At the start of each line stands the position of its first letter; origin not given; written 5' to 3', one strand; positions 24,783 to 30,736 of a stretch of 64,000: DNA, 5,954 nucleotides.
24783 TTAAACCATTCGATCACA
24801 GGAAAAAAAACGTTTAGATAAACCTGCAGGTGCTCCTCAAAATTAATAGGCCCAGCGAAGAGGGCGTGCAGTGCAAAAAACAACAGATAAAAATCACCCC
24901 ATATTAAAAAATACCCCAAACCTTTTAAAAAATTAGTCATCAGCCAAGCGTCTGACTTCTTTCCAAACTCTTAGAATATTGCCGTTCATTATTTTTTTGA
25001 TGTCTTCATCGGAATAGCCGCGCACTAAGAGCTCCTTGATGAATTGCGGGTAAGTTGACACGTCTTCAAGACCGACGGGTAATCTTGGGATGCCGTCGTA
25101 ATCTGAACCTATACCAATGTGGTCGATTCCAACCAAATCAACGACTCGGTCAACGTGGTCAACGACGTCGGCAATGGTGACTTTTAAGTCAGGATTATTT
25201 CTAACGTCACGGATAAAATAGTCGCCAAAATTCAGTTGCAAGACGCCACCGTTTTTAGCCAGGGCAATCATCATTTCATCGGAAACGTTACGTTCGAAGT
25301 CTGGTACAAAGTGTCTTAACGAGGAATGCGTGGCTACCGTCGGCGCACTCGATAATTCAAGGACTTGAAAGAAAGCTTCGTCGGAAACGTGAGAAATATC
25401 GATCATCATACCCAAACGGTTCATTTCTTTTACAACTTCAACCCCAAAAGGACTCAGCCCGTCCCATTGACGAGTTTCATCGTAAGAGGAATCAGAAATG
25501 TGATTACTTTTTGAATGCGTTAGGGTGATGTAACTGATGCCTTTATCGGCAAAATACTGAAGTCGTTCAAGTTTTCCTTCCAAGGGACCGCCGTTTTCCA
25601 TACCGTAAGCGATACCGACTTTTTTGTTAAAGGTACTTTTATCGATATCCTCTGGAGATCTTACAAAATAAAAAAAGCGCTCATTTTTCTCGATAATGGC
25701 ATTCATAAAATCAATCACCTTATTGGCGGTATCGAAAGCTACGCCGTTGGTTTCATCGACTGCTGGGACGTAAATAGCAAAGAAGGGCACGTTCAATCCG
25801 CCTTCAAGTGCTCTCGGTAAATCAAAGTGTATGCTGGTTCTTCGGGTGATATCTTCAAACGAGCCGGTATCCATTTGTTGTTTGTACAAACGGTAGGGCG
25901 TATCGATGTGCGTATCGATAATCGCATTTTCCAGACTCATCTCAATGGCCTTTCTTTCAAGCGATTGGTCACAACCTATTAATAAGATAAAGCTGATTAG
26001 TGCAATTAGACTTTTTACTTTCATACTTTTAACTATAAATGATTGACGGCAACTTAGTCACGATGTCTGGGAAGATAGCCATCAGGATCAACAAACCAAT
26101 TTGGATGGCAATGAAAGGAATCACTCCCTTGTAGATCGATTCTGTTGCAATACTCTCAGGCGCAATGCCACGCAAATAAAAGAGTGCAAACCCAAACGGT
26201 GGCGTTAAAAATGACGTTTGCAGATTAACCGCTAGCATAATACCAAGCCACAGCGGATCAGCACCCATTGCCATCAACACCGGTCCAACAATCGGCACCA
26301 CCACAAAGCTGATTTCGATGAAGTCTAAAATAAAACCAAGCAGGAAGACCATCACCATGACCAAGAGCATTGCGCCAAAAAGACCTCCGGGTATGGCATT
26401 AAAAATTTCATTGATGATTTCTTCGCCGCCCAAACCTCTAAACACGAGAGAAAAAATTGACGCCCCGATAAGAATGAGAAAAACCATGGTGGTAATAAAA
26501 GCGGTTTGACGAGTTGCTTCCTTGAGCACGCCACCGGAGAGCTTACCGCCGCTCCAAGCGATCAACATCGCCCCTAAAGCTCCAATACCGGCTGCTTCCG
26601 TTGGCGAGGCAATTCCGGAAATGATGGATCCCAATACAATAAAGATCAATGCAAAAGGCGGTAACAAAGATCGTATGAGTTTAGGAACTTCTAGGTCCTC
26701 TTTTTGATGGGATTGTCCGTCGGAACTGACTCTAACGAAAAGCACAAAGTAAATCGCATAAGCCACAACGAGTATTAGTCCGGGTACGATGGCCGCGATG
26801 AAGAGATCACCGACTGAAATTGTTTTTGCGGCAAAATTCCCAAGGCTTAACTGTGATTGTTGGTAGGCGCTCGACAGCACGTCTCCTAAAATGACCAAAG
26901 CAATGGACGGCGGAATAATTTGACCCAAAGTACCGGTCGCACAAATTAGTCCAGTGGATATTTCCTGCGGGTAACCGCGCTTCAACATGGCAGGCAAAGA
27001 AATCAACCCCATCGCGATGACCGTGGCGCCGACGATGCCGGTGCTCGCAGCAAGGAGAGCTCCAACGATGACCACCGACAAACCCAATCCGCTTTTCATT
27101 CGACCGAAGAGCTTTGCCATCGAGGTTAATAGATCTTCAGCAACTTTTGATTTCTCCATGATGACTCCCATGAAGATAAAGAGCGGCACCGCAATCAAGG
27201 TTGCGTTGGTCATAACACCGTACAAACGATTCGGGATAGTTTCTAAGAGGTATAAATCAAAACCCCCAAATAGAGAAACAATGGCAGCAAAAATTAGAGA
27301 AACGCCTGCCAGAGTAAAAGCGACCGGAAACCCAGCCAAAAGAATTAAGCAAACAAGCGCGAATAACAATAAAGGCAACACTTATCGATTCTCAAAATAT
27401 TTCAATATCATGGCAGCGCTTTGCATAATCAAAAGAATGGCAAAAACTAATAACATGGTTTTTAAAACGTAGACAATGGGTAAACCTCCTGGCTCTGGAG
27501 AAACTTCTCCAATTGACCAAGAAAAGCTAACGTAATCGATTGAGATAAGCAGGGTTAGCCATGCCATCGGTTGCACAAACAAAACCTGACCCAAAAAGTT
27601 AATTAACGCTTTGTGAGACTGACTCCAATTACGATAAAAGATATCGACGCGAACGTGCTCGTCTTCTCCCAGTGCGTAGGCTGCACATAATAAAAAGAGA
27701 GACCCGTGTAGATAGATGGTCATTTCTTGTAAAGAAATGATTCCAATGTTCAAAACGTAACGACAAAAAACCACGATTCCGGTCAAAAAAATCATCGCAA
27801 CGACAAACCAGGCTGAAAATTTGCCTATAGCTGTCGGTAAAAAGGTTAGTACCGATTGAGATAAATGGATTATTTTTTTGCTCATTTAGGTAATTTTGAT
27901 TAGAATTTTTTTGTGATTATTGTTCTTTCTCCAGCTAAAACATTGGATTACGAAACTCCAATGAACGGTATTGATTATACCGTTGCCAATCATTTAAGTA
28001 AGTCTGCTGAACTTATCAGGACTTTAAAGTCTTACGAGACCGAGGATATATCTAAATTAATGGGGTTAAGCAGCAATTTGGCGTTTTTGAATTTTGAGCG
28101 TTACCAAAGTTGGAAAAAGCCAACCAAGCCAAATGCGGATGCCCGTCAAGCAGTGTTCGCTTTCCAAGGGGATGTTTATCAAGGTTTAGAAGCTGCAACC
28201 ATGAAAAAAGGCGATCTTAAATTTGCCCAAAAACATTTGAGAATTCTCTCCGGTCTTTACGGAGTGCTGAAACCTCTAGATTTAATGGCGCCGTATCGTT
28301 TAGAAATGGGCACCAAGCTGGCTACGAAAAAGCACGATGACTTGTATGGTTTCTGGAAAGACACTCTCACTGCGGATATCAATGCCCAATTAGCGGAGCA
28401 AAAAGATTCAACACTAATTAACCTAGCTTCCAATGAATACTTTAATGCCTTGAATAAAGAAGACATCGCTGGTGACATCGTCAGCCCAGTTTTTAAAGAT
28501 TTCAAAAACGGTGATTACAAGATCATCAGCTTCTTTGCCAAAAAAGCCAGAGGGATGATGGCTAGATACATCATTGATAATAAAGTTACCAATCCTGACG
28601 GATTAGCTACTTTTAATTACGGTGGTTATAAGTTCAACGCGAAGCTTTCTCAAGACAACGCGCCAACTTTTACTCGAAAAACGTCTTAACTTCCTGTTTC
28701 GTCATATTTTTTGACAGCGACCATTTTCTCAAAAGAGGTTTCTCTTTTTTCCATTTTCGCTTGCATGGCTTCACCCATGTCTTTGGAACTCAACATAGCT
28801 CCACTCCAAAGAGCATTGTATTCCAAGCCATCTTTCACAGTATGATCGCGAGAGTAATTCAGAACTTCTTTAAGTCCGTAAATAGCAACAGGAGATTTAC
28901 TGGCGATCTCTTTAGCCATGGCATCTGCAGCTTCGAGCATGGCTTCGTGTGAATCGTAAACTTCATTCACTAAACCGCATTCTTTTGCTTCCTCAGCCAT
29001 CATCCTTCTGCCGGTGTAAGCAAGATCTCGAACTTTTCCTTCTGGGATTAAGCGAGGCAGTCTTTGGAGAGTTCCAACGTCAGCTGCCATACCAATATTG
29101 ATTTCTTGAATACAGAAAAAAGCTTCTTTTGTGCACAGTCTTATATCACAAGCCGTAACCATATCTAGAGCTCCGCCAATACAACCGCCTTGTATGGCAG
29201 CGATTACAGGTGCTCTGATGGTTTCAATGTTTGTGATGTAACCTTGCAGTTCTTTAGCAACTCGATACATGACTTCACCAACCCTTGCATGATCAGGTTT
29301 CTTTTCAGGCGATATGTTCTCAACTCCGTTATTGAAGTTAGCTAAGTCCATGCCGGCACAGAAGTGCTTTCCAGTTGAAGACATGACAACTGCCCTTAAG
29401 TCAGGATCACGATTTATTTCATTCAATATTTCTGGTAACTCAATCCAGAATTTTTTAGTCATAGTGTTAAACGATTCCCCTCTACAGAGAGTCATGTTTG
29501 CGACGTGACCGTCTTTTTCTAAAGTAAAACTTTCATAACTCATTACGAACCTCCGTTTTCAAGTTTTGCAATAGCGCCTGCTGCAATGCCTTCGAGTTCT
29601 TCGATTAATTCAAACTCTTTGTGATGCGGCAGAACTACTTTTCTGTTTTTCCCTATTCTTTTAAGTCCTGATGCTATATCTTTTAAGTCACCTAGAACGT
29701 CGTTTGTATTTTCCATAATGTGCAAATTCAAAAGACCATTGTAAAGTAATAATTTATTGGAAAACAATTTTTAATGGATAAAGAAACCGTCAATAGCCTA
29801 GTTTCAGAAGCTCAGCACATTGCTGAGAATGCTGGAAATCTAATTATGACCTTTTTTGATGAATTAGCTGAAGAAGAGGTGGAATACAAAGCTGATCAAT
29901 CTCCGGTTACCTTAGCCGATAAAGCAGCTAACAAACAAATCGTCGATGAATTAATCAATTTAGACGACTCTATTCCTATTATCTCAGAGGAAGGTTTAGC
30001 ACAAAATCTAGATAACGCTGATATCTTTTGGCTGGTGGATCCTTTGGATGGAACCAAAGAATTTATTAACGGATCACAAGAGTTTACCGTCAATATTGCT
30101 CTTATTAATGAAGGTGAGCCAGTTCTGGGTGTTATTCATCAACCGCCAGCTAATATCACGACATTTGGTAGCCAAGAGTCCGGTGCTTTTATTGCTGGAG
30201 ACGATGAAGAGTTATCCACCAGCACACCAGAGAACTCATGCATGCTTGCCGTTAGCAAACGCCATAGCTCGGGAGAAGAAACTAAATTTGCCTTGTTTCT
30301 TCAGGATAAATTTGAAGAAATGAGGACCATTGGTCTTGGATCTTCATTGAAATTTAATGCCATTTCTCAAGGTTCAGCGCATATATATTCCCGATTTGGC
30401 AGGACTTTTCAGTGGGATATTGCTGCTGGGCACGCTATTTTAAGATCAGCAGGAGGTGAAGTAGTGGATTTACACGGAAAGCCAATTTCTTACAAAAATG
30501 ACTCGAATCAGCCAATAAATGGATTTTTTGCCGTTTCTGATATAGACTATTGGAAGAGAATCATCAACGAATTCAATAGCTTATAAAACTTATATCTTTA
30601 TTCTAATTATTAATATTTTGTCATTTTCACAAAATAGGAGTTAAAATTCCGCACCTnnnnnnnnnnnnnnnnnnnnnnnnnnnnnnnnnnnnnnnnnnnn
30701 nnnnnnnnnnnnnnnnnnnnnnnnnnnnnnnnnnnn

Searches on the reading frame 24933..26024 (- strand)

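Call 7: search_protein_families(library=pfam, proteins=[window:24933-26024:-], max_evalue=0.001)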
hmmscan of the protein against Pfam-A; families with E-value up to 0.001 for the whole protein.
window:24933-26024:- (363 aa): 1 family
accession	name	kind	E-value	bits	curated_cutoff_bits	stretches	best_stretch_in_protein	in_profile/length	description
PF01244.27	Peptidase_M19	-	4.7e-97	325.4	26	1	34-356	7-319/319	Membrane dipeptidase (Peptidase family M19)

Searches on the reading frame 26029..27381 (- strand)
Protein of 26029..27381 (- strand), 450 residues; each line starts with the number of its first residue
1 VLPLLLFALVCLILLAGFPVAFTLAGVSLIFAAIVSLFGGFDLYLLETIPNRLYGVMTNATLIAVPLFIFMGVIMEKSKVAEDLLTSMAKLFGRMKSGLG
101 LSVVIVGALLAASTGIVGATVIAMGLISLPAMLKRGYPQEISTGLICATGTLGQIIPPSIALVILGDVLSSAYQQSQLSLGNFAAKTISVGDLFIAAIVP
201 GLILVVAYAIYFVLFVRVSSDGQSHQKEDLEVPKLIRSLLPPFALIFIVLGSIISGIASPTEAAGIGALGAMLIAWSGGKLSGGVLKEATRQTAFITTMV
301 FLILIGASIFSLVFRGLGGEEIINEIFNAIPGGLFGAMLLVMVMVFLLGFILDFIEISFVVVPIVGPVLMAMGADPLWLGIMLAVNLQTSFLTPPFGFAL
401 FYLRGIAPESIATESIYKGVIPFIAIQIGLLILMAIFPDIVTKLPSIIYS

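Call 7: search_protein_families(library=pfam, proteins=[window:26029-27381:-], max_evalue=0.001)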
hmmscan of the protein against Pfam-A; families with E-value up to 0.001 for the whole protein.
window:26029-27381:- (450 aa): 1 family
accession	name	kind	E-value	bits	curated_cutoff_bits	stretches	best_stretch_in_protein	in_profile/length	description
PF06808.19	DctM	-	1.8e-83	281.1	23.8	1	8-439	2-412/413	Tripartite ATP-independent periplasmic transporter, DctM component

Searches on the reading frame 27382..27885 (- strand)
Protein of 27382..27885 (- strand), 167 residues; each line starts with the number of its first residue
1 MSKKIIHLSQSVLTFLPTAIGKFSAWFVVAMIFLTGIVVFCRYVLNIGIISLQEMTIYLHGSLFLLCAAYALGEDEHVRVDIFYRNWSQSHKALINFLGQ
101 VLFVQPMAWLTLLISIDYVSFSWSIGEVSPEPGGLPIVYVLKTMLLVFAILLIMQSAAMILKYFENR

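Call 7: search_protein_families(library=pfam, proteins=[window:27382-27885:-], max_evalue=0.001)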
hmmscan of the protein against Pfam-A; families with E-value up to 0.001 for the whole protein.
window:27382-27885:- (167 aa): 1 family
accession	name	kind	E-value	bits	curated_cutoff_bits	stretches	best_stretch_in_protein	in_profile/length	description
PF04290.18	DctQ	-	3.8e-13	49.9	28.3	1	31-162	1-128/132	Tripartite ATP-independent periplasmic transporters, DctQ component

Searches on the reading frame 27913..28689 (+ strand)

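Call 7: search_protein_families(library=pfam, proteins=[window:27913-28689:+], max_evalue=0.001)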
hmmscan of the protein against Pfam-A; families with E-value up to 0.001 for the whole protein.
window:27913-28689:+ (258 aa): 2 families
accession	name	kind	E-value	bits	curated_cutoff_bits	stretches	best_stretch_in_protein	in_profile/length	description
PF03883.20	H2O2_YaaD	-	2.2e-86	289.7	29.6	1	1-244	1-235/236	Peroxide stress protein YaaA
PF21818.3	DUF6884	-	1.2e-06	29.1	30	1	105-182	36-108/135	Family of unknown function (DUF6884)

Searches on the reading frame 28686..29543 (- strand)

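Call 27: search_protein_families(library=pfam, proteins=[window:28686-29543:-], max_evalue=0.001)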
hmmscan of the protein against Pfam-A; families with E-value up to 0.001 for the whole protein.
window:28686-29543:- (285 aa): 2 families
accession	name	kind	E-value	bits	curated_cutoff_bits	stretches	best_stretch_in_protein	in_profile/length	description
PF00378.25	ECH_1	-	2.1e-46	158.7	27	1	10-273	2-250/251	Enoyl-CoA hydratase/isomerase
PF16113.10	ECH_2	-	9.2e-29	101.4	27.2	1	16-200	3-176/335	Enoyl-CoA hydratase/isomerase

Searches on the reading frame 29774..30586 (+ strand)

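Call 27: search_protein_families(library=pfam, proteins=[window:29774-30586:+], max_evalue=0.001)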
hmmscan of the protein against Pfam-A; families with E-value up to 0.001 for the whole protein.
window:29774-30586:+ (270 aa): 1 family
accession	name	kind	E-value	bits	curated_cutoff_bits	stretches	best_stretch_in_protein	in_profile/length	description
PF00459.30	Inositol_P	-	3.2e-52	178.1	27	1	12-242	8-247/271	Inositol monophosphatase family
